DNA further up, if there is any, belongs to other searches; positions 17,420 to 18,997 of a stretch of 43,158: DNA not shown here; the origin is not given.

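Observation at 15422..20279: Operon joining a complex-II-type enzyme to a Rieske/cytochrome b (complex-III-type) module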

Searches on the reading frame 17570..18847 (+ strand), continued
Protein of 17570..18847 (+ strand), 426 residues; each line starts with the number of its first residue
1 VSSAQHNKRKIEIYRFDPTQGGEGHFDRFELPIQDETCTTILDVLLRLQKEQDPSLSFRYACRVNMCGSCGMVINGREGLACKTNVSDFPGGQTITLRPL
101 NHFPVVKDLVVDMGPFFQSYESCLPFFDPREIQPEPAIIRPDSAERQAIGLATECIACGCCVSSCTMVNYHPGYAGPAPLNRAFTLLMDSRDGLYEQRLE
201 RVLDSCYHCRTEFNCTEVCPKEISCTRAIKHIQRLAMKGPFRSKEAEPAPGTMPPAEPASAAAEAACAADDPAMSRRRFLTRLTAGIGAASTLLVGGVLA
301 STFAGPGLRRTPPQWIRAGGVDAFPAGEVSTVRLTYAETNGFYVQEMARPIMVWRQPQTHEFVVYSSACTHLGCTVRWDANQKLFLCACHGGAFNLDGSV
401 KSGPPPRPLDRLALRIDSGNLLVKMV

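Call 29: search_protein_families(library=ncbifam, proteins=[L003:5004-5969:+, L003:934-2070:-], max_evalue=0.00001)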
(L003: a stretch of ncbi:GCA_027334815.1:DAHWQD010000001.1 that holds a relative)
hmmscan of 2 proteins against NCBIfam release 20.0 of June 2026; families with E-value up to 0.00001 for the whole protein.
L003:5004-5969:+ (322 aa): 21 families
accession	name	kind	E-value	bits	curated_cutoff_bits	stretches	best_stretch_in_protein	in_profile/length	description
TIGR01327.1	PGDH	equivalog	5.3e-101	339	454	1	4-319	2-315/525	phosphoglycerate dehydrogenase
NF009714.1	PRK13243.1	equivalog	6.2e-67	226.3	455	1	4-315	5-323/332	glyoxylate reductase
NF008759.0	PRK11790.1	equivalog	9.2e-65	218.9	404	1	4-318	14-330/410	phosphoglycerate dehydrogenase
NF005069.0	PRK06487.1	equivalog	1.1e-55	189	448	1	46-310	50-316/320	2-hydroxyacid dehydrogenase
NF011938.0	PRK15409.1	equivalog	6.5e-50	170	492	1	48-315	49-319/324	glyoxylate/hydroxypyruvate reductase GhrB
NF041369.1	Dhydh_Halo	equivalog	1.1e-45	156.1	400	1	73-314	63-304/305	D-2-hydroxyacid dehydrogenase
NF005387.0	PRK06932.1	equivalog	5.3e-45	153.7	492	1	46-286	46-291/314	2-hydroxyacid dehydrogenase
NF006263.0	PRK08410.1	equivalog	3.8e-44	151.3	389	1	35-303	34-305/311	D-2-hydroxyacid dehydrogenase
NF001309.0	PRK00257.1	equivalog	2.5e-42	145.2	434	1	39-308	33-281/379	4-phosphoerythronate dehydrogenase PdxB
NF005750.0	PRK07574.1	equivalog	2.9e-42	145.1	329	1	57-297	106-349/386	NAD-dependent formate dehydrogenase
NF005027.0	PRK06436.1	equivalog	1.3e-38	132.8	261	1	58-309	42-284/303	2-hydroxyacid dehydrogenase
NF000492.1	vanH_gen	exception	4.3e-38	131.1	540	1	43-287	42-293/312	D-lactate dehydrogenase VanH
NF000112.1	vanH-Amyco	exception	3.5e-32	112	625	1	40-260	68-281/348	VanH-AOV family D-lactate dehydrogenase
NF000371.1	vanH_Agroup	exception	7.4e-30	104.2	700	1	49-260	53-257/322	VanH-A/VanH-Pt family D-lactate dehydrogenase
NF000128.1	vanH-Sc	exception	3.7e-29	101.9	650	1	68-260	89-272/337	D-lactate dehydrogenase VanH-Sc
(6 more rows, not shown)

L003:934-2070:- (378 aa): 11 families
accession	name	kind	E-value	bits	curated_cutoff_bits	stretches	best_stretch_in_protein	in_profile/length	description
TIGR03846.1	sulfopy_beta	equivalog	2.3e-68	229.7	221.5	1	198-374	1-179/182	sulfopyruvate decarboxylase subunit beta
TIGR03297.1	Ppyr-DeCO2ase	equivalog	6.8e-61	206.3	312.5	1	15-376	1-360/360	phosphonopyruvate decarboxylase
TIGR03845.1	sulfopyru_alph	equivalog_domain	6e-53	179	147.95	1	5-160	2-160/160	sulfopyruvate decarboxylase subunit alpha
NF004813.0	PRK06163.1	equivalog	9e-35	120.2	240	1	198-334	15-153/202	hypothetical protein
NF006016.1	PRK08155.1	equivalog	4.6e-11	41.9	870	1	238-350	408-531/554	acetolactate synthase large subunit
NF006052.0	PRK08199.1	subfamily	9.6e-08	30.8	539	1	238-298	414-474/559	thiamine pyrophosphate protein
TIGR04377.1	myo_inos_iolD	equivalog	2.6e-07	29.7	715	1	190-301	385-502/616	3D-(3,5/4)-trihydroxycyclohexane-1,2-dione acylhydrolase (decyclizing)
NF006524.0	PRK08978.1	equivalog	5.9e-07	28.1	738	1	231-297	390-459/548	acetolactate synthase 2 catalytic subunit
TIGR00118.1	acolac_lg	equivalog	2.4e-06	26.3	538.35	1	238-298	409-469/557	biosynthetic-type acetolactate synthase large subunit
NF005040.0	PRK06457.1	equivalog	3.4e-06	25.7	788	0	237-294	394-452/549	pyruvate dehydrogenase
NF005651.0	PRK07418.1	subfamily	6.9e-06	24.5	942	0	238-336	434-542/617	acetolactate synthase large subunit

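Call 32: search_solved_structures(query=window:17570-18847:+, max_evalue=0.00001, show_alignments=2)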
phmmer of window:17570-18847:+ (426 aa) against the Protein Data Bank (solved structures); distinct sequences matched with E-value up to 0.00001: 55.
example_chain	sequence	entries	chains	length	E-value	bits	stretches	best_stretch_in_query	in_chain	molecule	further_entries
1nek_B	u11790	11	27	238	1.5e-45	159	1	10-237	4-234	Succinate dehydrogenase iron-sulfur protein | SUCCINATE DEHYDROGENASE IRON-SULFUR SUBUNIT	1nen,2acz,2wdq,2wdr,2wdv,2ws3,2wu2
2wp9_B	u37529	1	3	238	2e-45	158.5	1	10-237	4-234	SUCCINATE DEHYDROGENASE IRON-SULFUR SUBUNIT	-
3vr8_B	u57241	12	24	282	3.9e-43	151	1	9-243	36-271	Iron-sulfur subunit of succinate dehydrogenase | Succinate dehydrogenase [ubiquinone] iron-sulfur subunit, mitochondrial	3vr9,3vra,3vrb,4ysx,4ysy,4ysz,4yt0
8gs8_B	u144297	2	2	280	1.1e-42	149.5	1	9-242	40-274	Succinate dehydrogenase [ubiquinone] iron-sulfur subunit, mitochondrial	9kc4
3abv_B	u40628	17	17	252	2.3e-42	148.5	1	9-244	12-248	Succinate dehydrogenase [ubiquinone] iron-sulfur subunit, mitochondrial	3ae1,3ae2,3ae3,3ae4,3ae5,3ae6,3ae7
1zoy_B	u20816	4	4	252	2.5e-42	148.4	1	9-243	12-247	Iron-sulfur protein | Succinate dehydrogenase [ubiquinone] iron-sulfur subunit, mitochondrial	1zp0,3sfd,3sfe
4ytp_B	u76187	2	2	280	3.3e-42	147.9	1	9-244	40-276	Succinate dehydrogenase [ubiquinone] iron-sulfur subunit, mitochondrial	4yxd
9fq7_2N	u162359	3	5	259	2.1e-41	145.3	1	11-233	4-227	Succinate dehydrogenase [ubiquinone] iron-sulfur subunit, mitochondrial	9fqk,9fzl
1yq3_B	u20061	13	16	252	3.4e-41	144.6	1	5-236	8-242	succinate dehydrogenase Ip subunit | Succinate dehydrogenase [ubiquinone] iron-sulfur subunit, mitochondrial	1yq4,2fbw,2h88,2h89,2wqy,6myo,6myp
9qdl_B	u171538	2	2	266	1.3e-39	139.4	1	9-234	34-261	Succinate dehydrogenase [ubiquinone] iron-sulfur subunit, mitochondrial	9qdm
9kps_B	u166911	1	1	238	1.9e-39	138.9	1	10-234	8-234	Succinate dehydrogenase [ubiquinone] iron-sulfur subunit, mitochondrial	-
9kpt_B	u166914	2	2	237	2.1e-39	138.7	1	10-234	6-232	Succinate dehydrogenase [ubiquinone] iron-sulfur subunit, mitochondrial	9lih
9kq3_B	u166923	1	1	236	2.2e-39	138.7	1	10-234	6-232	Succinate dehydrogenase [ubiquinone] iron-sulfur subunit, mitochondrial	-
9lig_B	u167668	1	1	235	2.4e-39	138.5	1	10-234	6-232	Succinate dehydrogenase [ubiquinone] iron-sulfur subunit, mitochondrial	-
6lum_B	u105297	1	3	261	4e-38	134.5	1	11-237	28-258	Succinate dehydrogenase subunit B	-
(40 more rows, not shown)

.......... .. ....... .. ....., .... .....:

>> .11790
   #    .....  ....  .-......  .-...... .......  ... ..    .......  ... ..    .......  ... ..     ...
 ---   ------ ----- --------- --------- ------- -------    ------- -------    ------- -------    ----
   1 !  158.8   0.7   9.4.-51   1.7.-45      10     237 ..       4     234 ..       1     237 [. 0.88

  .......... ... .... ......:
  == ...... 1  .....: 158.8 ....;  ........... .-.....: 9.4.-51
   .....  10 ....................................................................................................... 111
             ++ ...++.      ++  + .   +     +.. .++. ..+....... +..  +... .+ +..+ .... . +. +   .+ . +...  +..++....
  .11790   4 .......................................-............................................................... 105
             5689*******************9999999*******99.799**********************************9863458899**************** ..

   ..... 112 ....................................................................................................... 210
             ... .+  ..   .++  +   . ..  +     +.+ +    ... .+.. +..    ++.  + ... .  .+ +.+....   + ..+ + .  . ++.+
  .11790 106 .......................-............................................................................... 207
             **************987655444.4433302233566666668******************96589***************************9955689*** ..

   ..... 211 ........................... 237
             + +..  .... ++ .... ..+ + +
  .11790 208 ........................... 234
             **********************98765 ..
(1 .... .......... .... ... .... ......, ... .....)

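Call 50: search_protein_representatives(protein=window:17570-18847:+)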
Query: 426 residues. Proteins with E-value up to 0.001 (for the whole library): 14339; up to 1e-10: 3551; up to 1e-30: 200. The best 150 are listed.
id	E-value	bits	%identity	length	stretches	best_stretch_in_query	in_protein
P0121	2.1e-156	537.5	59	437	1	5-425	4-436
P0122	1.1e-131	456.1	60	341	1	72-424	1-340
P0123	2.3e-110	385.8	65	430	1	9-272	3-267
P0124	2.3e-109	382.5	79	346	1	1-204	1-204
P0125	1.8e-92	326.8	44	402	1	11-424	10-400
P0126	2.2e-86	306.7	69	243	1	8-196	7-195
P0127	1.4e-84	300.8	43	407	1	9-422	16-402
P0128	1.4e-79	284.3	39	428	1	12-424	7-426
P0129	2.1e-79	283.7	74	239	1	78-240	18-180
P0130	6.7e-79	282.1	38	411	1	12-423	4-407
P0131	8.4e-77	275.2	54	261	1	167-424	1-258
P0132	3.5e-75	269.8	38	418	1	12-422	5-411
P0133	5.9e-74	265.8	44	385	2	16-238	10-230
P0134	1.0e-69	251.8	54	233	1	186-426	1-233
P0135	3.0e-69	250.3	74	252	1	45-188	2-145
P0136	2.3e-68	247.4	52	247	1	12-236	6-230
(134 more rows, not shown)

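Call 51: find_encoding_contigs(protein=P0136, flank=8000, max_places=3)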
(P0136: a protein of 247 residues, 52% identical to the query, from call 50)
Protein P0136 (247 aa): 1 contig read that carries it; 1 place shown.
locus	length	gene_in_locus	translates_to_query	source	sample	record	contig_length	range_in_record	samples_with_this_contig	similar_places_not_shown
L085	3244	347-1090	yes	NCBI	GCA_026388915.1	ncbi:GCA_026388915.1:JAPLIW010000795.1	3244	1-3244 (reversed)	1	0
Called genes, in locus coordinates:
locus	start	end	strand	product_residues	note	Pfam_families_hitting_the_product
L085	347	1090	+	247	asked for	PF13085:Fer2_3, PF13183:Fer4_8, PF13534:Fer4_17 (weak)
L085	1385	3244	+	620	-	?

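Call 52: predict_structure(alignment_id=A1)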
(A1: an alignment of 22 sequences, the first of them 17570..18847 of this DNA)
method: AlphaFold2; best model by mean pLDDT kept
length: 426 residues; sequences in the alignment: 22
mean_pLDDT: 59.0   pTM: 0.49
mean pLDDT of the five models: 59.0, 57.4, 57.3, 57.3, 56.8
residues with pLDDT >= 90: 62; 70-90: 97; 50-70: 65; < 50: 202
segments of 3 or more residues with pLDDT < 50: 1-5, 59-69, 101-117, 126-274, 303-308
pLDDT, mean of each block of 10 residues (from residue 1): 56 73 80 82 81 65 41 65 78 78 32 45 46 37 42 34 34 37 39 46 31 24 34 42 36 33 34 49 50 51 49 87 92 83 76 92 89 79 81 86 73 94 90
secondary structure, 60 per line:
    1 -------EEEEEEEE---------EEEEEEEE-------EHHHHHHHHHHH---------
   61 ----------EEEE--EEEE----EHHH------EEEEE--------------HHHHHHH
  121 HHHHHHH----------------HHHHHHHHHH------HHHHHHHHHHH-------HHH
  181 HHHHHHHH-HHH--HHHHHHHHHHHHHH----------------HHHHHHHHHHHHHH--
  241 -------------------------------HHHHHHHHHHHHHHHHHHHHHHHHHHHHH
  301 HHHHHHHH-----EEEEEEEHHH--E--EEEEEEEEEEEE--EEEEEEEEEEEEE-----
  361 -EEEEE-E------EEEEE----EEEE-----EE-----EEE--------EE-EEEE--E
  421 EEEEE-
elements in order: E8-15 E25-32 H41-51 E71-74 E77-80 E95-99 H114-127 H144-153 H160-170 H178-188 H195-208 H225-238 H272-308 E314-320 E329-340 E343-355 E362-366 E375-379 E384-387 E400-402 E414-417 E420-425

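Call 54: find_encoding_contigs(protein=P0128, flank=9000, max_places=2)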
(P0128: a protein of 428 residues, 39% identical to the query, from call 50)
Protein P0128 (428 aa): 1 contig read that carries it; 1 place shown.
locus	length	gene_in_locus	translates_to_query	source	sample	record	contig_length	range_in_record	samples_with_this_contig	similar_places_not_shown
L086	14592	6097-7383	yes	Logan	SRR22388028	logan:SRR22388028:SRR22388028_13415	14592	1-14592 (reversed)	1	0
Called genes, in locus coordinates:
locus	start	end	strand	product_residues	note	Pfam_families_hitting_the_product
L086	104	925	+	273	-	PF09339:HTH_IclR, PF12802:MarR_2 (faint), PF01614:IclR_C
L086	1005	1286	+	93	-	PF09956:Phage_cement_2 (faint), PF08666:SAF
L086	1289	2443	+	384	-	PF04295:GD_AH_second, PF20629:GD_AH_C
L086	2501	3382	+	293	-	PF05681:Fumerase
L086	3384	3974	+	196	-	PF05683:Fumerase_C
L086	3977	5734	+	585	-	PF00890:FAD_binding_2, PF02910:Succ_DH_flav_C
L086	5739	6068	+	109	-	PF01127:Sdh_cyt (weak)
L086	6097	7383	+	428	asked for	PF13085:Fer2_3, PF13237:Fer4_10 (weak), PF13183:Fer4_8, PF13534:Fer4_17 (weak), PF00355:Rieske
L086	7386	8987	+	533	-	PF00033:Cytochrome_B, PF13631:Cytochrom_B_N_2, PF00032:Cytochrom_B_C, PF02433:FixO (faint), PF00034:Cytochrom_C (weak), PF13442:Cytochrome_CBB3 (faint)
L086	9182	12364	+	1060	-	PF25852:DUF6242_C (faint), PF02012:BNR (faint), PF24316:Tli3 (faint), PF13088:BNR_2 (faint), PF15902:Sortilin-Vps10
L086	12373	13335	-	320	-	PF00291:PALP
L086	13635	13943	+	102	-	PF13384:HTH_23, PF13551:HTH_29, PF13565:HTH_32 (weak)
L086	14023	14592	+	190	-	?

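Call 55: find_encoding_contigs(protein=P0130, flank=9000, max_places=2)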
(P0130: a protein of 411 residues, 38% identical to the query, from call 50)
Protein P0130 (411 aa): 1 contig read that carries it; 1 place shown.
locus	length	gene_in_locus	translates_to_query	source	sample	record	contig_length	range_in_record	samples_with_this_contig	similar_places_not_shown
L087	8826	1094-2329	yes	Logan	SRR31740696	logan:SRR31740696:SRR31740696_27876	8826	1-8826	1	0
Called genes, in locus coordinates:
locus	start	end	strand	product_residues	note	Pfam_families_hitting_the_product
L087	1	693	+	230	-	?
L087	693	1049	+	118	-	PF01127:Sdh_cyt (faint)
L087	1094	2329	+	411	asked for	PF13085:Fer2_3, PF13183:Fer4_8, PF13534:Fer4_17 (weak), PF00355:Rieske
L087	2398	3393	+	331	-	-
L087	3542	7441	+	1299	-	-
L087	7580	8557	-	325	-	PF00248:Aldo_ket_red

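Call 56: find_encoding_contigs(protein=P0125, flank=9000, max_places=2)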
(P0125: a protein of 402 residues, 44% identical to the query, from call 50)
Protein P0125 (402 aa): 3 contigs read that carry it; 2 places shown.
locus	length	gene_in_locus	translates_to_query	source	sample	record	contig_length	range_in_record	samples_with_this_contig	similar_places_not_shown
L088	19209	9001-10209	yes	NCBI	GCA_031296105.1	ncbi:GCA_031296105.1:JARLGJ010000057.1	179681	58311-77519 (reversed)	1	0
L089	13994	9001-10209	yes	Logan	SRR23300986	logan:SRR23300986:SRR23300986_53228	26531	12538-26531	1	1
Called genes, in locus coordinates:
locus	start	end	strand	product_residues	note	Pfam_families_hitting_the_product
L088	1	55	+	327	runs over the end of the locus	PF01738:DLH (weak)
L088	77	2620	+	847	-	PF07715:Plug, PF00593:TonB_dep_Rec_b-barrel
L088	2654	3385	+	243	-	-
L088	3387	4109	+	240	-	-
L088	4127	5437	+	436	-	PF03193:RsgA_GTPase (faint), PF13476:AAA_23 (faint), PF13555:AAA_29 (faint), PF00005:ABC_tran, PF02463:SMC_N (faint), PF13191:AAA_16 (faint), PF13304:AAA_21 (faint), PF00005:ABC_tran, +1 more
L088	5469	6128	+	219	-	PF02361:CbiQ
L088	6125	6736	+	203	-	-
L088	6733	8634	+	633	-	PF00890:FAD_binding_2, PF02910:Succ_DH_flav_C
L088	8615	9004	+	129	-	PF01127:Sdh_cyt (faint)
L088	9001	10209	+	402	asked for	PF13085:Fer2_3, PF13183:Fer4_8 (weak), PF00355:Rieske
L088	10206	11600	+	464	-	PF00033:Cytochrome_B, PF13631:Cytochrom_B_N_2, PF00032:Cytochrom_B_C (weak), PF02433:FixO (faint), PF13442:Cytochrome_CBB3, PF00034:Cytochrom_C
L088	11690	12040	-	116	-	-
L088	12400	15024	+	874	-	PF22544:HYDIN_VesB_CFA65-like_Ig, PF07610:DUF1573 (weak), PF15780:ASH (weak), PF13290:CHB_HEX_C_1, PF13287:Fn3_assoc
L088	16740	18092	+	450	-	PF00919:UPF0004, PF04055:Radical_SAM, PF01938:TRAM (weak)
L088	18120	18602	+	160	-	PF02577:BFN_dom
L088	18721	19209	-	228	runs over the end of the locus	PF10263:SprT-like (weak)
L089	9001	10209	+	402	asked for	PF13085:Fer2_3, PF13183:Fer4_8 (weak), PF00355:Rieske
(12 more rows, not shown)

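Call 67: search_protein_families(library=pfam, proteins=[L087:2398-3390:+, L087:3542-7438:+, L087:1-690:+, L085:1385-3244:+, L088:6125-6733:+, L001:14519-14944:+], max_evalue=0.01)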
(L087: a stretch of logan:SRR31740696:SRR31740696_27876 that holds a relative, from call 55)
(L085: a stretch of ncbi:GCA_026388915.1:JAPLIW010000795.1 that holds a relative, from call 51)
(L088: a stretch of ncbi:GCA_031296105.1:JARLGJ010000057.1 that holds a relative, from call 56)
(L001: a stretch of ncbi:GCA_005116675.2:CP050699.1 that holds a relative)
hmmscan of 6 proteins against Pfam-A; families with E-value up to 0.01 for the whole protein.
L087:2398-3390:+ (331 aa): 1 family
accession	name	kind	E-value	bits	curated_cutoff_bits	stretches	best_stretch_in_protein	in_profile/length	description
PF01522.26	Polysacc_deac_1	-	0.0031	17.9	23.1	0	25-135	25-121/124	Polysaccharide deacetylase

L087:3542-7438:+ (1299 aa): 0 families

L087:1-690:+ (230 aa): 2 families
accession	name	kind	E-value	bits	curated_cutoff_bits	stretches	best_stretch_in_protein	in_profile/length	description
PF02910.25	Succ_DH_flav_C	-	3.6e-32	111.5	20.8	1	101-220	1-125/130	Fumarate reductase flavoprotein C-term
PF00890.30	FAD_binding_2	-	1.3e-11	44.8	20.4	1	2-47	362-414/414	FAD binding domain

L085:1385-3244:+ (620 aa): 0 families

L088:6125-6733:+ (203 aa): 2 families
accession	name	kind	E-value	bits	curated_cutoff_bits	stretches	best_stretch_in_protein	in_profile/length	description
PF09819.14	ABC_cobalt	-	0.00051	20.6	25.2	1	50-125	45-119/121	ABC-type cobalt transport system, permease component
PF09605.15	Trep_Strep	-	0.0023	18.4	28.7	1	49-134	45-122/185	Hypothetical bacterial integral membrane protein (Trep_Strep)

L001:14519-14944:+ (142 aa): 0 families
